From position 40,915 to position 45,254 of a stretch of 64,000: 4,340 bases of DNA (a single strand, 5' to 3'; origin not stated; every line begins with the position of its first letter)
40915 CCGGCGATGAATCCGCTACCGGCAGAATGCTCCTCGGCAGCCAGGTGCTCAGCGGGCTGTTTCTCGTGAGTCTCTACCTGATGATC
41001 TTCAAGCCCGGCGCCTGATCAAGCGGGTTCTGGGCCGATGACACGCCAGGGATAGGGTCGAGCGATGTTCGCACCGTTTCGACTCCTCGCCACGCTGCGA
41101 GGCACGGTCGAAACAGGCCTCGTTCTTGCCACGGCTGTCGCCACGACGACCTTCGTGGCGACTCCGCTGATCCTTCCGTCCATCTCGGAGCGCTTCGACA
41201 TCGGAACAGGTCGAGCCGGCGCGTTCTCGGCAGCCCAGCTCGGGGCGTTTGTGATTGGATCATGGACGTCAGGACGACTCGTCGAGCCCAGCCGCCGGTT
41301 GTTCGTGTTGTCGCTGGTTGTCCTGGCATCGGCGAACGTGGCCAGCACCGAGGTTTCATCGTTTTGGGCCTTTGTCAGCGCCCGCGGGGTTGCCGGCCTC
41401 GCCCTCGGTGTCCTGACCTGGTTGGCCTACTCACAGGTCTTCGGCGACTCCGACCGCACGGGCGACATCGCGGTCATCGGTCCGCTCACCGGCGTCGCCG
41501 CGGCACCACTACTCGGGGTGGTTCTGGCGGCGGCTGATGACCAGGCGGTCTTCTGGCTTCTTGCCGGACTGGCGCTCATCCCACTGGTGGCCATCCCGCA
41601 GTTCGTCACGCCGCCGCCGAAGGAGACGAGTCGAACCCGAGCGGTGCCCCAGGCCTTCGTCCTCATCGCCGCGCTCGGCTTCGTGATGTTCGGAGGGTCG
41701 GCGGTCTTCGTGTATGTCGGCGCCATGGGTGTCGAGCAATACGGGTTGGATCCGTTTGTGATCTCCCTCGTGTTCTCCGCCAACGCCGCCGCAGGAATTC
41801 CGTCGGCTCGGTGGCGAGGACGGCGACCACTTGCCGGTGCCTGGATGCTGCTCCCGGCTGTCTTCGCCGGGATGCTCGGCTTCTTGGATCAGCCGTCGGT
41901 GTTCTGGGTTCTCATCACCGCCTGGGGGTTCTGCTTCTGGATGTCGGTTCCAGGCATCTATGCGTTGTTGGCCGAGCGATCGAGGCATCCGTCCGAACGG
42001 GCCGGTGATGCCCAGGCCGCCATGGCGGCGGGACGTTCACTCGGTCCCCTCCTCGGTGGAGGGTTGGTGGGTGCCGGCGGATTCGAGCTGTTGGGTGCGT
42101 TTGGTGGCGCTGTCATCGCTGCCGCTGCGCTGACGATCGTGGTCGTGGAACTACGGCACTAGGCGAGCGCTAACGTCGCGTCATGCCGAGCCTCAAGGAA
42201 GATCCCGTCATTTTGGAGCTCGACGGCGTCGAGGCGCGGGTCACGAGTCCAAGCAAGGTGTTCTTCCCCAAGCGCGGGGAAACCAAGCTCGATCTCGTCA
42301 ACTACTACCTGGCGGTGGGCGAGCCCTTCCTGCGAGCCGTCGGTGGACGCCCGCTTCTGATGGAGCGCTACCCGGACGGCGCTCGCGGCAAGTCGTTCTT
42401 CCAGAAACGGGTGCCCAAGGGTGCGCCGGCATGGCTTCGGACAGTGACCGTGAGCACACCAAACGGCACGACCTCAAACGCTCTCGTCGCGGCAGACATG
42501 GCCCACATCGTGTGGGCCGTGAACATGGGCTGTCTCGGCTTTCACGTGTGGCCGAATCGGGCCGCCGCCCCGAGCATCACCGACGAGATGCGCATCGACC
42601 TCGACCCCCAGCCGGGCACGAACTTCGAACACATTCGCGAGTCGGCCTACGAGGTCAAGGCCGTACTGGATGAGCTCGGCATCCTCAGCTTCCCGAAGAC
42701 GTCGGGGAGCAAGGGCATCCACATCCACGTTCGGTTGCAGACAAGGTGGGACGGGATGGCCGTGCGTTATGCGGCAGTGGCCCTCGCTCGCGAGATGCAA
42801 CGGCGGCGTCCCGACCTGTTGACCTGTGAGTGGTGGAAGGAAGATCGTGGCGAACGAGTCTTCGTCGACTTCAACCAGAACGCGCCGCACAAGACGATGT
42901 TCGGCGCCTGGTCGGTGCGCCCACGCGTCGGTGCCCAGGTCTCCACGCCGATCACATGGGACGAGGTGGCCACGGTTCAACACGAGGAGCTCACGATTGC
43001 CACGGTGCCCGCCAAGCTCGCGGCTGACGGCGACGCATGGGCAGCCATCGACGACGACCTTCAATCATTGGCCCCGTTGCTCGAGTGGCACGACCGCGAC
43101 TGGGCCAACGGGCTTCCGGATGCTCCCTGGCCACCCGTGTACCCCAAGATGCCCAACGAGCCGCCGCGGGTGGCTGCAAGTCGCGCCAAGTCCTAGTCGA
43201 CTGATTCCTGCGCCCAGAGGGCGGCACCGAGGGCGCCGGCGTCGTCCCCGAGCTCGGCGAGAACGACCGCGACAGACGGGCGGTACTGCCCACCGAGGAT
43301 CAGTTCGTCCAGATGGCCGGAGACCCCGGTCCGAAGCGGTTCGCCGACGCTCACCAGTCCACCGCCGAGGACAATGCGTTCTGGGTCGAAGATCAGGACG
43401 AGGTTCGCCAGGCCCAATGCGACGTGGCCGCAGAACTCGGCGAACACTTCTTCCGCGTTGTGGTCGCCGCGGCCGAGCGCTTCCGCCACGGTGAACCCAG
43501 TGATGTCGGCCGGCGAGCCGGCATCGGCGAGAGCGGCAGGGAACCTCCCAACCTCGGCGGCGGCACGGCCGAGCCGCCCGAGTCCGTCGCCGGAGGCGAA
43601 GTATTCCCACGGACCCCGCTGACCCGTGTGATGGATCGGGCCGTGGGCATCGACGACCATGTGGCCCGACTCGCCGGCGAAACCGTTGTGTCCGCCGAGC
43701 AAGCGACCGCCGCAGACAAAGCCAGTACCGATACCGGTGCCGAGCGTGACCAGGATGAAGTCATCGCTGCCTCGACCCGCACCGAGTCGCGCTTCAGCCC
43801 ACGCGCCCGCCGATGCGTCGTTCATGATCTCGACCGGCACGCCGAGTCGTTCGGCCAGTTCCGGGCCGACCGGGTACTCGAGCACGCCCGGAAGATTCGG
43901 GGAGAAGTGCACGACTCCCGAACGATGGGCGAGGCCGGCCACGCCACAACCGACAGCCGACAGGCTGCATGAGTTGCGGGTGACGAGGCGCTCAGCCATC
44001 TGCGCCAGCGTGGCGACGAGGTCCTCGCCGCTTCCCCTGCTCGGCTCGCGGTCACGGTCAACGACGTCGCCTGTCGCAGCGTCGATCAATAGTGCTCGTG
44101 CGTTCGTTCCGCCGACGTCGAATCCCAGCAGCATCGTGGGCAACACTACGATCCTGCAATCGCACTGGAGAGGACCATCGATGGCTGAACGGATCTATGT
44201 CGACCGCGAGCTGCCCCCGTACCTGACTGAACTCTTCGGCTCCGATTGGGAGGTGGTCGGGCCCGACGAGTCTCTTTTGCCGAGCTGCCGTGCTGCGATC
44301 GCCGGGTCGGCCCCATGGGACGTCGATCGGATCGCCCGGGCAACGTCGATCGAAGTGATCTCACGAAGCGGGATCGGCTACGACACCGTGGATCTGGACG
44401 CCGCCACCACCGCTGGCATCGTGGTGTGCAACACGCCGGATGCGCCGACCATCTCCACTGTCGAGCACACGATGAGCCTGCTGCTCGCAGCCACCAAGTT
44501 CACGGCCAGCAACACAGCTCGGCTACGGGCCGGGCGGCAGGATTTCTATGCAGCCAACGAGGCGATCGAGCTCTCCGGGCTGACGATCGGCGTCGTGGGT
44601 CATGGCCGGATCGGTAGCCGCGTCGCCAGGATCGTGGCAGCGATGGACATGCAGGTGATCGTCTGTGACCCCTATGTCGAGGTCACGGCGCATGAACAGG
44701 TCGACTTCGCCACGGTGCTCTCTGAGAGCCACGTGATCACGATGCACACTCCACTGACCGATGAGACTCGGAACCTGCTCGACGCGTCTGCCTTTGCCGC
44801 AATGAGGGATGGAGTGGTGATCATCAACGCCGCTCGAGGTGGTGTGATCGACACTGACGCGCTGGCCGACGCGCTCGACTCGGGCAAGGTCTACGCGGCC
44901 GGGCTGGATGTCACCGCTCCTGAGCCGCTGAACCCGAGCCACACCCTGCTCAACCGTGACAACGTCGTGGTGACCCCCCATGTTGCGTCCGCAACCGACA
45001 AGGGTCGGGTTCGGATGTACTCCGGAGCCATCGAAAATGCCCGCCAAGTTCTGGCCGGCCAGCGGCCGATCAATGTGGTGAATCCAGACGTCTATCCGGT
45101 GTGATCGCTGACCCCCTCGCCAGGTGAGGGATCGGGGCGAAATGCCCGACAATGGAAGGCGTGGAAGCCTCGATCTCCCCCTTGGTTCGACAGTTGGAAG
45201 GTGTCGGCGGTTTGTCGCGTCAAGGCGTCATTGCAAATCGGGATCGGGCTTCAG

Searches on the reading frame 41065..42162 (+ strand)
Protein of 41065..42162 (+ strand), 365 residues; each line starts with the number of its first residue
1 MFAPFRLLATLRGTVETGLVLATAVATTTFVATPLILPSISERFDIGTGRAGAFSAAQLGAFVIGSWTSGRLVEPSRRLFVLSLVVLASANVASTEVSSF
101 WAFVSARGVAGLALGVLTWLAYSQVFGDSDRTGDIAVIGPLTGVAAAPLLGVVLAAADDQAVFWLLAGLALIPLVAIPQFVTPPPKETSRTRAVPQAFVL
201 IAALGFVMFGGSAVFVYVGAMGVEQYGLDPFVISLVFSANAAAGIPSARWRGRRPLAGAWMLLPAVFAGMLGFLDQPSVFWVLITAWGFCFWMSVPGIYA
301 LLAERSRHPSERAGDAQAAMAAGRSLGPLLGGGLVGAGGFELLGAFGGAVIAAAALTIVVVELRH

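Call 9: search_protein_families(library=pfam, proteins=[window:41065-42162:+], max_evalue=0.001)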
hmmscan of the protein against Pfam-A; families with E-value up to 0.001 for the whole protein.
window:41065-42162:+ (365 aa): 1 family
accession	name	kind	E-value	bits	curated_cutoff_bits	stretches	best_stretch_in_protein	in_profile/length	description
PF07690.21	MFS_1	-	2e-16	60.3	33.4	1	20-331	2-346/347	Major Facilitator Superfamily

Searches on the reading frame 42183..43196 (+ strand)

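Call 9: search_protein_families(library=pfam, proteins=[window:42183-43196:+], max_evalue=0.001)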
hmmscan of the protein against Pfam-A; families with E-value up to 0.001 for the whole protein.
window:42183-43196:+ (337 aa): 2 families
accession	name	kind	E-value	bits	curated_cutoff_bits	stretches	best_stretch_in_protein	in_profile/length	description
PF21686.3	LigD_Prim-Pol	-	1.6e-90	303.5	27.4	1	34-286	1-254/254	LigD, primase-polymerase domain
PF01896.25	DNA_primase_S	-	5.3e-08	33.8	26.8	1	138-259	1-163/163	DNA primase small subunit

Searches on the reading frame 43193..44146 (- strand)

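Call 39: search_protein_families(library=pfam, proteins=[window:43193-44146:-], max_evalue=0.0001)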
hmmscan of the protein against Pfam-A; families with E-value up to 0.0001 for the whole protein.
window:43193-44146:- (317 aa): 2 families
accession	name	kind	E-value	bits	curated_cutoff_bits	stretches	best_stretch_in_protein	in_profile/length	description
PF00480.26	ROK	-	1.8e-58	198.9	22.9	1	7-314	2-293/294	ROK family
PF02685.22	Glucokinase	-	4e-08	33.1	22.1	1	10-265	4-263/314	Glucokinase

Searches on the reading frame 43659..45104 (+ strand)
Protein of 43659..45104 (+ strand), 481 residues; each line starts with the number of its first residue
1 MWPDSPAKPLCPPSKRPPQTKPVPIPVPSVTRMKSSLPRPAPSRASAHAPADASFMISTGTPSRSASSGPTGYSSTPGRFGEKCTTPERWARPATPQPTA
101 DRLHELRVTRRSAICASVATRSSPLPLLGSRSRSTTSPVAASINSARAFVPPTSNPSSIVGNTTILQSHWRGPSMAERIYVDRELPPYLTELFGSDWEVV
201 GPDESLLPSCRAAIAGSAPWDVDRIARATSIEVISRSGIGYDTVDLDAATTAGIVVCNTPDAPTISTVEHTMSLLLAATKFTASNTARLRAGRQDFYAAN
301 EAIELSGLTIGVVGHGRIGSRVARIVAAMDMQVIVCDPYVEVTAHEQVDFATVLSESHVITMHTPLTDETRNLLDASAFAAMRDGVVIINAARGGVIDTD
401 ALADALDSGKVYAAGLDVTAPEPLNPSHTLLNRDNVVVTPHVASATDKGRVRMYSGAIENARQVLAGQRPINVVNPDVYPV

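Call 9: search_protein_families(library=pfam, proteins=[window:43659-45104:+], max_evalue=0.001)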
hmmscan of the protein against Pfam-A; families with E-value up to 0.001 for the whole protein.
window:43659-45104:+ (481 aa): 3 families
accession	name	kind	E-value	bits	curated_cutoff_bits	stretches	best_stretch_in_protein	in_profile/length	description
PF02826.25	2-Hacid_dh_C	-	2.2e-54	183.9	25.1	1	272-443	1-178/178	D-isomer specific 2-hydroxyacid dehydrogenase, NAD binding domain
PF00389.36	2-Hacid_dh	-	5e-21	75.2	24.6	1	207-475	37-134/134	D-isomer specific 2-hydroxyacid dehydrogenase, catalytic domain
PF13478.12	XdhC_C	-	0.0003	21.7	29.7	1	312-406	3-65/125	XdhC Rossmann domain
